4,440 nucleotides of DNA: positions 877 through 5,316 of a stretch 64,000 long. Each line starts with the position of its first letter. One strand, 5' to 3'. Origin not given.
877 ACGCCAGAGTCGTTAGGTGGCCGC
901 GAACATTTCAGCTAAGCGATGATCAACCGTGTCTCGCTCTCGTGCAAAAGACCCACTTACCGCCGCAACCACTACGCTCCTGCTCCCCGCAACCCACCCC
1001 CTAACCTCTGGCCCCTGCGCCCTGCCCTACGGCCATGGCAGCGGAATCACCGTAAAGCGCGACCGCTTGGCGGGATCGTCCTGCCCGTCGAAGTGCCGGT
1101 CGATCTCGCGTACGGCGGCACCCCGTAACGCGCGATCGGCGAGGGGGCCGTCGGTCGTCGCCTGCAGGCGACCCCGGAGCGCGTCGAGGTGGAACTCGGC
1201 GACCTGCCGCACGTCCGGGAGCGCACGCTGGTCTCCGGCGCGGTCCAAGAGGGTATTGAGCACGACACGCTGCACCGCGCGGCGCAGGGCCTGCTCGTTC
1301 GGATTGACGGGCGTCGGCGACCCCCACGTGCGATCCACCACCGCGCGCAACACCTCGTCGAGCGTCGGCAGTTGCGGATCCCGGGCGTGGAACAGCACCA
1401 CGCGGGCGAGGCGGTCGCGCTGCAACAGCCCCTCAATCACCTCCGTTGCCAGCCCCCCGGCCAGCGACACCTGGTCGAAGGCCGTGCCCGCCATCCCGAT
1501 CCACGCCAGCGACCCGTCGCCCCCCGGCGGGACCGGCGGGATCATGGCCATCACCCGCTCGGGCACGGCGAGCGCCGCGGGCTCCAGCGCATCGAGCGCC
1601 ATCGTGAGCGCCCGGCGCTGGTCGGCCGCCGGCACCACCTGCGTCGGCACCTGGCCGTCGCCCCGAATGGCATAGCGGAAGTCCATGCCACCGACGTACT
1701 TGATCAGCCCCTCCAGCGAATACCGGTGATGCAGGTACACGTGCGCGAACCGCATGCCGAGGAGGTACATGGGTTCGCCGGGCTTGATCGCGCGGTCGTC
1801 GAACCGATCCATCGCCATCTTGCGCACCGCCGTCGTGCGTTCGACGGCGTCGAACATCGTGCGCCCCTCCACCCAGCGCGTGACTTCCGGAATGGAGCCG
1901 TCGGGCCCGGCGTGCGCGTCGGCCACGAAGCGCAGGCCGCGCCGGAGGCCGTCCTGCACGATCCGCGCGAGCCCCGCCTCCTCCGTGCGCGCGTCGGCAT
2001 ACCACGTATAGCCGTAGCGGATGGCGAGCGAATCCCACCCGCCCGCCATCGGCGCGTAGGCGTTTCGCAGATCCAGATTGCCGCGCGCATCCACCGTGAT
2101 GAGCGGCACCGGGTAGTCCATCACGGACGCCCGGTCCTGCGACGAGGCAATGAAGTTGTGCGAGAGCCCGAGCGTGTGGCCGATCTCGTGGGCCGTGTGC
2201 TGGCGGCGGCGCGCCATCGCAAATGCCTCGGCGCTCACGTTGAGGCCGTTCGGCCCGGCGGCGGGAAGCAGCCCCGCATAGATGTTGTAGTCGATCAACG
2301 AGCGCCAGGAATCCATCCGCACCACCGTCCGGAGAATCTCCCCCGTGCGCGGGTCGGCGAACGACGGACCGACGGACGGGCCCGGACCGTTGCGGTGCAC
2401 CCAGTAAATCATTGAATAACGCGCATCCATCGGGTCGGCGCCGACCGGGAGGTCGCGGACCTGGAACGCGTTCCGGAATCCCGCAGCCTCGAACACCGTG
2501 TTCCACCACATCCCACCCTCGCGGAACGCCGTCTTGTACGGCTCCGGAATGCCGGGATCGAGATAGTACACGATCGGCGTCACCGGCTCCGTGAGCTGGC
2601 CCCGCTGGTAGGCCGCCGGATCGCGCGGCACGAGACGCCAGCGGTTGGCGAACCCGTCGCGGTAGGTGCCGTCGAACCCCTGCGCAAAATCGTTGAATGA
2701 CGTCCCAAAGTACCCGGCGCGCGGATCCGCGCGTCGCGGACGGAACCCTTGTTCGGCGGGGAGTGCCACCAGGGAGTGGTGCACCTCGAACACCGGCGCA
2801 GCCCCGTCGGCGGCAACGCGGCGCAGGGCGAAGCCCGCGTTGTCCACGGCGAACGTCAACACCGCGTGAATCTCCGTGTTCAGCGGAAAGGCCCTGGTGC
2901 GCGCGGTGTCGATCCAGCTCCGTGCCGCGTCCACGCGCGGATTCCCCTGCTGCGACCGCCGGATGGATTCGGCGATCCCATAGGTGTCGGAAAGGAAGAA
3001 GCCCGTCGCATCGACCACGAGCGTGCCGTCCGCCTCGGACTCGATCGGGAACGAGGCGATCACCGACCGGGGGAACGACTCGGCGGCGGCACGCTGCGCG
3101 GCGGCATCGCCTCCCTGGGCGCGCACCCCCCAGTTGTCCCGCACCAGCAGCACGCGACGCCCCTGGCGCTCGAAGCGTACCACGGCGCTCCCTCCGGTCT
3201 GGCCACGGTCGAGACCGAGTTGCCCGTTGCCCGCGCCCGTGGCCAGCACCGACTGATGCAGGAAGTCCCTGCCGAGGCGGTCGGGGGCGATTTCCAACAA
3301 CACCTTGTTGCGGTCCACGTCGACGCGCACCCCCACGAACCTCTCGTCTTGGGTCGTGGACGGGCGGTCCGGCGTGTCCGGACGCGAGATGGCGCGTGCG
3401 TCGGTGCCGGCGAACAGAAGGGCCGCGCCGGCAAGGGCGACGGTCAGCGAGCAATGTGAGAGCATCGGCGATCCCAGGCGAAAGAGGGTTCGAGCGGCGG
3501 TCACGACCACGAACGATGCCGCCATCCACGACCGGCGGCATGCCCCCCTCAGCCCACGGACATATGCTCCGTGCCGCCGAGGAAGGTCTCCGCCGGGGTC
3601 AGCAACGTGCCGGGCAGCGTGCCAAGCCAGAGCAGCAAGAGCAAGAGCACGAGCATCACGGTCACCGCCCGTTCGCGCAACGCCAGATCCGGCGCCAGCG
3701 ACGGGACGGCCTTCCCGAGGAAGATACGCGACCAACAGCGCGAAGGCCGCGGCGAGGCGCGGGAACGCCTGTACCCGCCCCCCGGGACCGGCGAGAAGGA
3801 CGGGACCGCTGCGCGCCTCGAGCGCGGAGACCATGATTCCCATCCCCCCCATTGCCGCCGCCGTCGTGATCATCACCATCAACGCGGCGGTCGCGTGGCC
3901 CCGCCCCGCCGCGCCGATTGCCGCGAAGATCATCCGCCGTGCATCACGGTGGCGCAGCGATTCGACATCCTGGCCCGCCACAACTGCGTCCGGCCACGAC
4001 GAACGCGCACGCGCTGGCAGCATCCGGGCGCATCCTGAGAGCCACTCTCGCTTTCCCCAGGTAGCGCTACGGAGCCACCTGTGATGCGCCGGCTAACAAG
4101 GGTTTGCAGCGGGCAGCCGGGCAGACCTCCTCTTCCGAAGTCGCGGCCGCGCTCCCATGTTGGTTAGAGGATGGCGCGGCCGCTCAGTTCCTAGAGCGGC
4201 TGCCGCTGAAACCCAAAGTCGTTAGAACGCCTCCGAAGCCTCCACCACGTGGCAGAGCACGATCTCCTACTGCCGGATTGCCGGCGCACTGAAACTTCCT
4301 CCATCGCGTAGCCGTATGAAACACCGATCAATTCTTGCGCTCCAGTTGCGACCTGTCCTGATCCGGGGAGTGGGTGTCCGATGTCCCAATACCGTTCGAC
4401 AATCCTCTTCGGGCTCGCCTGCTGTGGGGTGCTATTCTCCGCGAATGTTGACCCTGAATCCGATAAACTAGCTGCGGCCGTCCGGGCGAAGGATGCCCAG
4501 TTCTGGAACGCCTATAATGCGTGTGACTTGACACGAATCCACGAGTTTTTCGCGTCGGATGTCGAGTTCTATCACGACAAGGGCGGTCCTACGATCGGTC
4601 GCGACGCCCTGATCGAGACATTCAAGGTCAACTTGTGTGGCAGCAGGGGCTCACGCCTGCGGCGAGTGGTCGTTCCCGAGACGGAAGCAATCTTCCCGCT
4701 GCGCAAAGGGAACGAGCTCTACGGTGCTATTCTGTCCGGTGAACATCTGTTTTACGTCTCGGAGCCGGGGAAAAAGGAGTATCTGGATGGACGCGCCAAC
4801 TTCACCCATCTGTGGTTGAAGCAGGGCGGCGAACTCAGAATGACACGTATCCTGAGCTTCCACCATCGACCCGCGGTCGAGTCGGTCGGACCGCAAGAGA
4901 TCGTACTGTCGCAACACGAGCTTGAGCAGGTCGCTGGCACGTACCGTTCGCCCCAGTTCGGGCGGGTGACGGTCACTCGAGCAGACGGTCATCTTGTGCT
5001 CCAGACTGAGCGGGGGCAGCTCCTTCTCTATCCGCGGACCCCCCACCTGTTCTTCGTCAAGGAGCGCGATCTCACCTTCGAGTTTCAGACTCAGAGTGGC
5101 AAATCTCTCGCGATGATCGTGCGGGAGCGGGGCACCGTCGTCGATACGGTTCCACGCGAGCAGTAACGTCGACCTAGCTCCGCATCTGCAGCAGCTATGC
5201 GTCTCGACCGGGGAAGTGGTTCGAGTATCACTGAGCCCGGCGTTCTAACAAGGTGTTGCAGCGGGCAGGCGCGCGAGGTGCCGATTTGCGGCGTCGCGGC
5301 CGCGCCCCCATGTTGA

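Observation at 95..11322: Integron-type gene-cassette array: nine attC-like repeats in one orientation separating promoterless-looking ORFs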

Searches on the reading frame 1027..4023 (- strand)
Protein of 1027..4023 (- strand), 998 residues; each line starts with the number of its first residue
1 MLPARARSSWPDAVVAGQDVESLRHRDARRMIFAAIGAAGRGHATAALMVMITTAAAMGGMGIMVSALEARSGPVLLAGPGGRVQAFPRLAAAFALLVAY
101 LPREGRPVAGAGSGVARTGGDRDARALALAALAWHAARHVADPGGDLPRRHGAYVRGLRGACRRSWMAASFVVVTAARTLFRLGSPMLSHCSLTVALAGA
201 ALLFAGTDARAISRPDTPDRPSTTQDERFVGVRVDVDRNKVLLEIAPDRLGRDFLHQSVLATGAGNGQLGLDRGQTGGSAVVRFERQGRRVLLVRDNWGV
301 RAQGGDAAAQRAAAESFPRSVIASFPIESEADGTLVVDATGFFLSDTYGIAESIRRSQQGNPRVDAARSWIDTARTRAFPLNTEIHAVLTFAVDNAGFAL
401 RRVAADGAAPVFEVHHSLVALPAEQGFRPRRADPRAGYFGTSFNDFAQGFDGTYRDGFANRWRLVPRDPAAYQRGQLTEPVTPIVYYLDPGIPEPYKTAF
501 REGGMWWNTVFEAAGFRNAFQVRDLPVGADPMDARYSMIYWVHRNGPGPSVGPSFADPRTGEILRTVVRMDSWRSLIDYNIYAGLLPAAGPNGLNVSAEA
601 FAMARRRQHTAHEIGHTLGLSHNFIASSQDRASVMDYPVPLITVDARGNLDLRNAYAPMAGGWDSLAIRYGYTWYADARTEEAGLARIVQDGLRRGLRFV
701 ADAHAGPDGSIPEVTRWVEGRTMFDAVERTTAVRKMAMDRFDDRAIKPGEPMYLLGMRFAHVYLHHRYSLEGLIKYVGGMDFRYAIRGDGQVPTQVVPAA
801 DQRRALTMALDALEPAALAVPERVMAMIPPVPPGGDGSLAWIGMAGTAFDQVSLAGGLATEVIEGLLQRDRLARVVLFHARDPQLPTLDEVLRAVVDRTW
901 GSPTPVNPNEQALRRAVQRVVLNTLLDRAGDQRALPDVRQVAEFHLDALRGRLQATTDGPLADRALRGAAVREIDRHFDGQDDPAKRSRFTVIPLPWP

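Call 7: search_protein_families(library=pfam, proteins=[window:1027-4023:-], max_evalue=0.01)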
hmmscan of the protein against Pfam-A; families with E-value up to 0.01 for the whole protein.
window:1027-4023:- (998 aa): 4 families
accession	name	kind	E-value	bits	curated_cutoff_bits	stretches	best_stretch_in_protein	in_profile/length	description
PF16313.11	DUF4953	-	1.4e-55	189.1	24.2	1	599-902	6-312/316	Met-zincin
PF17148.9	DUF5117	-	5.5e-34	118.1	27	1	274-467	1-189/189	Domain of unknown function (DUF5117)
PF13583.11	Reprolysin_4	-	0.0063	16.6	22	0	598-629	126-158/203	Metallo-peptidase family M12B Reprolysin-like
PF00413.30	Peptidase_M10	-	0.0075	16.6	24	0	610-635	112-132/159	Matrixin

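Call 11: find_encoding_contigs(protein=window:1027-4023:-, flank=10000, max_places=6)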
Protein window:1027-4023:- (998 aa): no gene with exactly this product is on record in the collection.

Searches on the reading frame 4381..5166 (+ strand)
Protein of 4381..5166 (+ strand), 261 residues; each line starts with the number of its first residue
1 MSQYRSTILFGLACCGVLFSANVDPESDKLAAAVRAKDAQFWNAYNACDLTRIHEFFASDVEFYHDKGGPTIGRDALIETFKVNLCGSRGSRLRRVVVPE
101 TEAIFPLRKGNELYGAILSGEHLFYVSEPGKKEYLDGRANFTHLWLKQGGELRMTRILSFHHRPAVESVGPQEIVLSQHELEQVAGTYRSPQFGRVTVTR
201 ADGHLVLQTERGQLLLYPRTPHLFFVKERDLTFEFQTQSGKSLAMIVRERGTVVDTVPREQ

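Call 7: search_protein_families(library=pfam, proteins=[window:4381-5166:+], max_evalue=0.01)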
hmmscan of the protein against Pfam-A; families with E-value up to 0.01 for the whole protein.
window:4381-5166:+ (261 aa): 3 families
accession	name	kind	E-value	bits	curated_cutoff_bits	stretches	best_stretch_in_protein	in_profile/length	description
PF14534.12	DUF4440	-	1.5e-10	41.9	25.2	1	34-154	1-107/107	Domain of unknown function (DUF4440)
PF11954.13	DUF3471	-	4.8e-08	33.8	29.3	1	177-248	8-89/103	Domain of unknown function (DUF3471)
PF12680.13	SnoaL_2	-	6.4e-06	27.1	27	1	40-85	3-47/102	SnoaL-like domain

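Call 25: find_encoding_contigs(protein=window:4381-5166:+, flank=10000, max_places=4)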
Protein window:4381-5166:+ (261 aa): 1 contig read that carries it; 1 place shown.
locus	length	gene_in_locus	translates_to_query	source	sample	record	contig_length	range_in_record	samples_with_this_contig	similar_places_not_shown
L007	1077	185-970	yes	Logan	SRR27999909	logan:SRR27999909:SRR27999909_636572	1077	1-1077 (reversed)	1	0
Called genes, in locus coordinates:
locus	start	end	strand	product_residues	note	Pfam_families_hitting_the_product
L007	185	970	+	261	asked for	PF12680:SnoaL_2 (weak), PF14534:DUF4440, PF11954:DUF3471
